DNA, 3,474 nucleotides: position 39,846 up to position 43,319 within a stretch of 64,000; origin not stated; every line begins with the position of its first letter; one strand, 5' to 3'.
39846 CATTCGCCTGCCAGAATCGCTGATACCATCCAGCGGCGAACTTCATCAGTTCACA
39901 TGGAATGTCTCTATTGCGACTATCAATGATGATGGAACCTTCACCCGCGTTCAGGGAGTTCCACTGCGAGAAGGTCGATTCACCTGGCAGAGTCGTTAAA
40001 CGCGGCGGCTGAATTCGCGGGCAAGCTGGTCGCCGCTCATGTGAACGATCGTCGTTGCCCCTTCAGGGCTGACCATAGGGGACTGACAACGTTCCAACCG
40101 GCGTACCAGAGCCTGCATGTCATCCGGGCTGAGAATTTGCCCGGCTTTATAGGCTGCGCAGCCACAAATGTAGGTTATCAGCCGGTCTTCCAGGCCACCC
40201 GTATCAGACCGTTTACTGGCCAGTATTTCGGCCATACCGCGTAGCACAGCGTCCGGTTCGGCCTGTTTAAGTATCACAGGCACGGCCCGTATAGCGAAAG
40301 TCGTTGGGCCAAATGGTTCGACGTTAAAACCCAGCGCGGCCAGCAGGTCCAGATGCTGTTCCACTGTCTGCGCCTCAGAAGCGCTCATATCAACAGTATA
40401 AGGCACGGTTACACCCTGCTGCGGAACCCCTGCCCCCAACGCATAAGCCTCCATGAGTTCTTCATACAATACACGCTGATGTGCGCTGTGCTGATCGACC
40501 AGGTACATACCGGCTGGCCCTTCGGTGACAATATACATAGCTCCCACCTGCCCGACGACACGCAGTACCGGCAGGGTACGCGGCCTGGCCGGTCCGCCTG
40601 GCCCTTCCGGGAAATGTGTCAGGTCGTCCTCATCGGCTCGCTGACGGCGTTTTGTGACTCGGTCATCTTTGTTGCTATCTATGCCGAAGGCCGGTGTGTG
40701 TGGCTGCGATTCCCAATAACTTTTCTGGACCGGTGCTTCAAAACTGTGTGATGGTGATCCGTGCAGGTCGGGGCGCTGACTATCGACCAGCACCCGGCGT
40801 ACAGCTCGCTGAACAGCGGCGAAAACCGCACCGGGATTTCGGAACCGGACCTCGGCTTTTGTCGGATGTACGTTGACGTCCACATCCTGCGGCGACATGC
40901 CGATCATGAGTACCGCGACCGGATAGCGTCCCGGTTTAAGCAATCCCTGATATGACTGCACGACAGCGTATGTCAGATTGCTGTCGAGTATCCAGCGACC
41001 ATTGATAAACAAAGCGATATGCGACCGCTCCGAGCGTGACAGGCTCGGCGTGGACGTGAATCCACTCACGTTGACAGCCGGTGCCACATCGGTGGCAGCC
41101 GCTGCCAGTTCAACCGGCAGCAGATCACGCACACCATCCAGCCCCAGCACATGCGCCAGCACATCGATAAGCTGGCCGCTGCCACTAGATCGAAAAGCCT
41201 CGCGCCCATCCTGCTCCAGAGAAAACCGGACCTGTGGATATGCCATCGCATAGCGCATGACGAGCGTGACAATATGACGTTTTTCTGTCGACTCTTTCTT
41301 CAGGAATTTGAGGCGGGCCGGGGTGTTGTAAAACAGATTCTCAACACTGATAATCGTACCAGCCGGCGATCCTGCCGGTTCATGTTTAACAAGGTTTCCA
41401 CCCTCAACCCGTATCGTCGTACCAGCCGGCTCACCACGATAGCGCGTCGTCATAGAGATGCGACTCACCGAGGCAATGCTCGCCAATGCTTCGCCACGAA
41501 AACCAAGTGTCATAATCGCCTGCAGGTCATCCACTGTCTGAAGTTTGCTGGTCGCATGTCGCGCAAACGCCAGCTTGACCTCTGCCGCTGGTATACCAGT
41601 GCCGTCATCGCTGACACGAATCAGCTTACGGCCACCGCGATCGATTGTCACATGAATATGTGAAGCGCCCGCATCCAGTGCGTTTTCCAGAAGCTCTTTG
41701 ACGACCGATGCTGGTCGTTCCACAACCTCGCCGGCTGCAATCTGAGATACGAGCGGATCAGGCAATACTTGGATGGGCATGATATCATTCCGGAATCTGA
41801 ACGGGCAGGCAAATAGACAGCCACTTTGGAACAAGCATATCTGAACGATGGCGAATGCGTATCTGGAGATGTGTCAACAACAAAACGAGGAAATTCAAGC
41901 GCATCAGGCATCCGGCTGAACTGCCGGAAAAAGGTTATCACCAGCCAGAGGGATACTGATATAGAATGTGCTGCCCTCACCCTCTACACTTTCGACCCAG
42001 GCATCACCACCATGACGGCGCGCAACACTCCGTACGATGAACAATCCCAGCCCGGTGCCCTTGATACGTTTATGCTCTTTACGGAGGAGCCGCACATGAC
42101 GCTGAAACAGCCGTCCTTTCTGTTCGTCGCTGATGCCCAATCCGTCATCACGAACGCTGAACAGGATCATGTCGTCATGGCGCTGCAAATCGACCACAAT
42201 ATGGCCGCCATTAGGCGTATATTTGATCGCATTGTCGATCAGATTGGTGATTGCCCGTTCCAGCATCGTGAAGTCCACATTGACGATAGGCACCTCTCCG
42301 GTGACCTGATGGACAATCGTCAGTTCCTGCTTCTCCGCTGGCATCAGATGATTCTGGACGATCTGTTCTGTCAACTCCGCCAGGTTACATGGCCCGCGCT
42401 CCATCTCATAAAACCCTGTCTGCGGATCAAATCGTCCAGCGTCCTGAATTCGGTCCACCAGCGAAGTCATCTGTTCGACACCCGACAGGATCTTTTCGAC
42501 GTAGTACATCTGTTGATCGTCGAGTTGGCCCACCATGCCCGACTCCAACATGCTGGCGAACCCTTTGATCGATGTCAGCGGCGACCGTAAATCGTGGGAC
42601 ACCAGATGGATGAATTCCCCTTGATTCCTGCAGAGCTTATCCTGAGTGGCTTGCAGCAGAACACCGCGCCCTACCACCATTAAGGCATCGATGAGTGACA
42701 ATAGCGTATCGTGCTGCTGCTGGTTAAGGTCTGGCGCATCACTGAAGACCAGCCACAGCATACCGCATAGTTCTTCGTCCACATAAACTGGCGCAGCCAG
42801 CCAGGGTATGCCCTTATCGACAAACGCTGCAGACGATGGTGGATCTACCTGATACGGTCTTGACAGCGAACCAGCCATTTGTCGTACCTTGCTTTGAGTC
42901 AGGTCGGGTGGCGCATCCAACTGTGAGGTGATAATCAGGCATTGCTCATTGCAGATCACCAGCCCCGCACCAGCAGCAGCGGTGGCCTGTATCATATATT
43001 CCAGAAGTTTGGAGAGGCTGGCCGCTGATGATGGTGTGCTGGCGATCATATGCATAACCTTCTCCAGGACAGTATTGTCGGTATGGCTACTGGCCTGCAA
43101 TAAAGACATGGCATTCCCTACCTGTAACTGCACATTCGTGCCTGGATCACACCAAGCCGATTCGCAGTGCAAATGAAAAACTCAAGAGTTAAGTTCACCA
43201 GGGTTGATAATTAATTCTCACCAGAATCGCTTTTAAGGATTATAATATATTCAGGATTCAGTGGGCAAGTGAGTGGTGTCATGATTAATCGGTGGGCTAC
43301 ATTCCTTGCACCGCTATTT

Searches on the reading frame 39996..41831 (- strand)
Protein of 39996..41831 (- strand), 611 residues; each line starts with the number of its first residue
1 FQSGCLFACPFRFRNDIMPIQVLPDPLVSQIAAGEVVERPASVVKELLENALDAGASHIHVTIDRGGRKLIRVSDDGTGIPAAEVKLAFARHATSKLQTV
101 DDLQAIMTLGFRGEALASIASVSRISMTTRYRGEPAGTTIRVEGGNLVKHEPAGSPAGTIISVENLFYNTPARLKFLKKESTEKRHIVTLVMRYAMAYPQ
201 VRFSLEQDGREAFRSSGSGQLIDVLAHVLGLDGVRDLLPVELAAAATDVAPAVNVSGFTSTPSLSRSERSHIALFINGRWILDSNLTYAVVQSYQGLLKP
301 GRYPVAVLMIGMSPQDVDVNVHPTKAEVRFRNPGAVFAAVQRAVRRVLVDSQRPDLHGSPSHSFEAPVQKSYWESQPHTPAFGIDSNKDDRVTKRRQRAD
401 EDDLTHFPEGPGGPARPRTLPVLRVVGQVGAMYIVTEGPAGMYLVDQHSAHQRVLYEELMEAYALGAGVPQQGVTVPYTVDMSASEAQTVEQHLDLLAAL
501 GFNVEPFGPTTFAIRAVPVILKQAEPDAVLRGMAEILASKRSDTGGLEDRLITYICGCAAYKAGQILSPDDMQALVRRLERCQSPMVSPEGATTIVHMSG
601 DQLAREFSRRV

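Call 51: search_protein_families(library=pfam, proteins=[window:39996-41831:-], max_evalue=0.0001)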
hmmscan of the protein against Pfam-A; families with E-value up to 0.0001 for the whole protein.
window:39996-41831:- (611 aa): 4 families
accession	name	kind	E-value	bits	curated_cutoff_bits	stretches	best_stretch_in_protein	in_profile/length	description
PF08676.16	MutL_C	-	1.1e-33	116.3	25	1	426-559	1-135/142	MutL C terminal dimerisation domain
PF01119.25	DNA_mis_repair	-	3.7e-31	107.7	26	1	226-348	2-118/119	DNA mismatch repair protein, C-terminal domain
PF13589.12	HATPase_c_3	-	2.4e-11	44.3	25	1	41-142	4-105/137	Histidine kinase-, DNA gyrase B-, and HSP90-like ATPase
PF02518.31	HATPase_c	-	1.8e-10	41.7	26.4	1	38-141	4-104/111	Histidine kinase-, DNA gyrase B-, and HSP90-like ATPase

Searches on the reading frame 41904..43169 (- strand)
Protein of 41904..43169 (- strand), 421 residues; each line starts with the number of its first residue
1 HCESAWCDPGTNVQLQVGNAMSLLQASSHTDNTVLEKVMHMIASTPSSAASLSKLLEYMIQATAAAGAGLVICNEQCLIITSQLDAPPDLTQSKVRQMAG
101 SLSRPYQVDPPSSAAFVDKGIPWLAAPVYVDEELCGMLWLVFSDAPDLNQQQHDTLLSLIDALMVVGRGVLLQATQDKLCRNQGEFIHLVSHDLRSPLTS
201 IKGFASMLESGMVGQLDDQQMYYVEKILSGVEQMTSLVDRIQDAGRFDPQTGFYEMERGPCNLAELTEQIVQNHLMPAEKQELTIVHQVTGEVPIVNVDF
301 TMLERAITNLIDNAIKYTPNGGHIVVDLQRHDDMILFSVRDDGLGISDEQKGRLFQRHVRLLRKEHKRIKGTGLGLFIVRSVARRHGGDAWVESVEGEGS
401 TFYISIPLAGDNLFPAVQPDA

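Call 84: search_protein_families(library=pfam, proteins=[window:41904-43169:-], max_evalue=0.0001)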
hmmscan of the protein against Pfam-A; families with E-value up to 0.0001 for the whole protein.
window:41904-43169:- (421 aa): 2 families
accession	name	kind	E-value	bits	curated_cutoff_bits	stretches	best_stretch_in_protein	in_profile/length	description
PF02518.31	HATPase_c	-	4.4e-28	98.4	26.4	1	301-409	4-110/111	Histidine kinase-, DNA gyrase B-, and HSP90-like ATPase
PF00512.31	HisKA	-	1.4e-15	57.5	26.9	1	183-248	2-64/66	His Kinase A (phospho-acceptor) domain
